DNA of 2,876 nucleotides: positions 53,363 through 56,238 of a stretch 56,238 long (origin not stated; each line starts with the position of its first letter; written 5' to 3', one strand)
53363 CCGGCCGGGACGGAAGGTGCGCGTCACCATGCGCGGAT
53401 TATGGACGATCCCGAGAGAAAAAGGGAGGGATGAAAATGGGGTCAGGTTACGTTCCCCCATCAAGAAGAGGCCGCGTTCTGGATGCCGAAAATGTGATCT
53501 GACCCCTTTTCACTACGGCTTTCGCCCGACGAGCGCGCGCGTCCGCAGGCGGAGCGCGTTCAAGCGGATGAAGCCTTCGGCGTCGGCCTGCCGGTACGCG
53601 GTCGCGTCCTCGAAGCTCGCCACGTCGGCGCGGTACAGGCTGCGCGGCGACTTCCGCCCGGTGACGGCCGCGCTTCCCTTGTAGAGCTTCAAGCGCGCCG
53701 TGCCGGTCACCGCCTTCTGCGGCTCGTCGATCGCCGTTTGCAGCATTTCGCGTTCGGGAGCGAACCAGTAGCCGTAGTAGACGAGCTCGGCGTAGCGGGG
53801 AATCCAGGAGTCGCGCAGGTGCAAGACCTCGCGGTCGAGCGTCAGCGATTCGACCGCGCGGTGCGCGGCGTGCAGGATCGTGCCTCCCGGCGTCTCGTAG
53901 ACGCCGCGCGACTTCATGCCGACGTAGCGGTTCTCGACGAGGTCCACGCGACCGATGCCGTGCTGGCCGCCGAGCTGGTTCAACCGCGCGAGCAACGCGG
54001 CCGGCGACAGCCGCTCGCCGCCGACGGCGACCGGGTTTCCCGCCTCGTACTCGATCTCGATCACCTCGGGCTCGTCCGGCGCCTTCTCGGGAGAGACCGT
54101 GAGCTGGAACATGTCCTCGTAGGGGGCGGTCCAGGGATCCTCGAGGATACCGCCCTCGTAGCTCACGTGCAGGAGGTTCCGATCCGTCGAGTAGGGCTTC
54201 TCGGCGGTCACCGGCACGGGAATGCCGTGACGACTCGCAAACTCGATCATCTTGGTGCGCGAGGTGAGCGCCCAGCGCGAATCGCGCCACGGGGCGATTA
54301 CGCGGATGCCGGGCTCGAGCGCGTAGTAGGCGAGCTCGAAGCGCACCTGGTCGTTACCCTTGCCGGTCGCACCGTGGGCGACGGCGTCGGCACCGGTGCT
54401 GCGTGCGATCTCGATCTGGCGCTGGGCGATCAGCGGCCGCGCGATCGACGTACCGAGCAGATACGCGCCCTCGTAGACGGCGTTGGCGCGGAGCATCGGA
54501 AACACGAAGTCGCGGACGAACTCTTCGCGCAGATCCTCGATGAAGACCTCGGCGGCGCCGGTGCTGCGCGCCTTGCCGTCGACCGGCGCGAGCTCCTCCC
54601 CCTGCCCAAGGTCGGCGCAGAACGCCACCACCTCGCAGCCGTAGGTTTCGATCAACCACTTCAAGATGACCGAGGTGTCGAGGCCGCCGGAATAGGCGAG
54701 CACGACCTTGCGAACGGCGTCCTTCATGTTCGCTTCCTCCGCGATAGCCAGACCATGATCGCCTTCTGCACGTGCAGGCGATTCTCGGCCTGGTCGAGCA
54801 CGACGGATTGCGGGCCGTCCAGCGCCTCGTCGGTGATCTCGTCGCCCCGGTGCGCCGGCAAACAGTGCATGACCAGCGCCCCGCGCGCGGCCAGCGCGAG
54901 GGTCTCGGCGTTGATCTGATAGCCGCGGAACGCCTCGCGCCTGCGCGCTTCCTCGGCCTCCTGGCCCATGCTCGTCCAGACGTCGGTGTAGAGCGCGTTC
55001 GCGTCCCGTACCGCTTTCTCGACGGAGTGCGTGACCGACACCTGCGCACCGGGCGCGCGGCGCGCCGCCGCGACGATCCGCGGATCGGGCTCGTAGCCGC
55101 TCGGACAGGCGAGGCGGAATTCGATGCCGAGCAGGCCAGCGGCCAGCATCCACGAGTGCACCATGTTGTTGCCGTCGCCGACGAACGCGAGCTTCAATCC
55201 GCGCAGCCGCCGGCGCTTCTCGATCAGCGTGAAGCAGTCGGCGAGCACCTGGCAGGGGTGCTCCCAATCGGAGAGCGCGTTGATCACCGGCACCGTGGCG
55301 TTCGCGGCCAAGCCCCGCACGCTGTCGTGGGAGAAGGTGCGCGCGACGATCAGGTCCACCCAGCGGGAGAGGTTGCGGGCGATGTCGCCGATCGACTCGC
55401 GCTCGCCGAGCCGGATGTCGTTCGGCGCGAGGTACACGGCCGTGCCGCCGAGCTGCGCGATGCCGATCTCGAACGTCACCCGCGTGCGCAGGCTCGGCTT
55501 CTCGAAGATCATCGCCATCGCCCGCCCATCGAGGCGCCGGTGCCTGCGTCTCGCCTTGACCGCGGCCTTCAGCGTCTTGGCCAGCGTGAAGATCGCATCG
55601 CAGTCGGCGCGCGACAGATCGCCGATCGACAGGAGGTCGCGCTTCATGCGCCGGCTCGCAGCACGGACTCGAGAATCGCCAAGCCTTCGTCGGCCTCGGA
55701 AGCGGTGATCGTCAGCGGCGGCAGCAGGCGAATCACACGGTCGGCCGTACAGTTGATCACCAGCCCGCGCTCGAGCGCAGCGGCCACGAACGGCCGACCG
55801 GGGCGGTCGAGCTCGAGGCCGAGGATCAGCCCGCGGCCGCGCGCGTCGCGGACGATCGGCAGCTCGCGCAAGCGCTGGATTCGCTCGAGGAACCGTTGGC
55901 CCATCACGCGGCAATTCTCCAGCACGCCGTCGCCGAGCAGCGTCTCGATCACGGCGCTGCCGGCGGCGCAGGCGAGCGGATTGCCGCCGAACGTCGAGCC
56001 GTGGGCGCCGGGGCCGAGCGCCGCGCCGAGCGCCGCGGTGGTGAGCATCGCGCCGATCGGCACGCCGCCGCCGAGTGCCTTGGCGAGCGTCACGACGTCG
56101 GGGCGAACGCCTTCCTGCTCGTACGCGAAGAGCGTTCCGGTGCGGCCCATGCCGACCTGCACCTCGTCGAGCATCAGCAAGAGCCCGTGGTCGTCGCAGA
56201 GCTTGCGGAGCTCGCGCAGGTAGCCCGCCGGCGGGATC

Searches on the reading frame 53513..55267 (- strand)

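Call 13: search_protein_families(library=pfam, proteins=[window:53513-55267:-], max_evalue=0.00001)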
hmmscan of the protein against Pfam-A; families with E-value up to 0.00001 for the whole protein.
window:53513-55267:- (584 aa): 2 families
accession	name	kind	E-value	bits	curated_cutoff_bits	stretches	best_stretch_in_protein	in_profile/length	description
PF20979.2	Arginosuc_syn_C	-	1.1e-83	280.5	27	1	359-575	1-217/219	Arginosuccinate synthase C-terminal domain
PF00764.25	Arginosuc_synth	-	1e-64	217.9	27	1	187-350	1-162/162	Arginosuccinate synthase N-terminal HUP domain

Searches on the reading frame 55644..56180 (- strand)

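Call 13: search_protein_families(library=pfam, proteins=[window:55644-56180:-], max_evalue=0.00001)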
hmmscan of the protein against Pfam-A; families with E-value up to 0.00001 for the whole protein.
window:55644-56180:- (178 aa): 1 family
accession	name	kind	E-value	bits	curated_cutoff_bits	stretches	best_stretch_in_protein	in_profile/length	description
PF00202.27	Aminotran_3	-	2.3e-52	178.5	30.5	1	1-174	226-403/403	Aminotransferase class-III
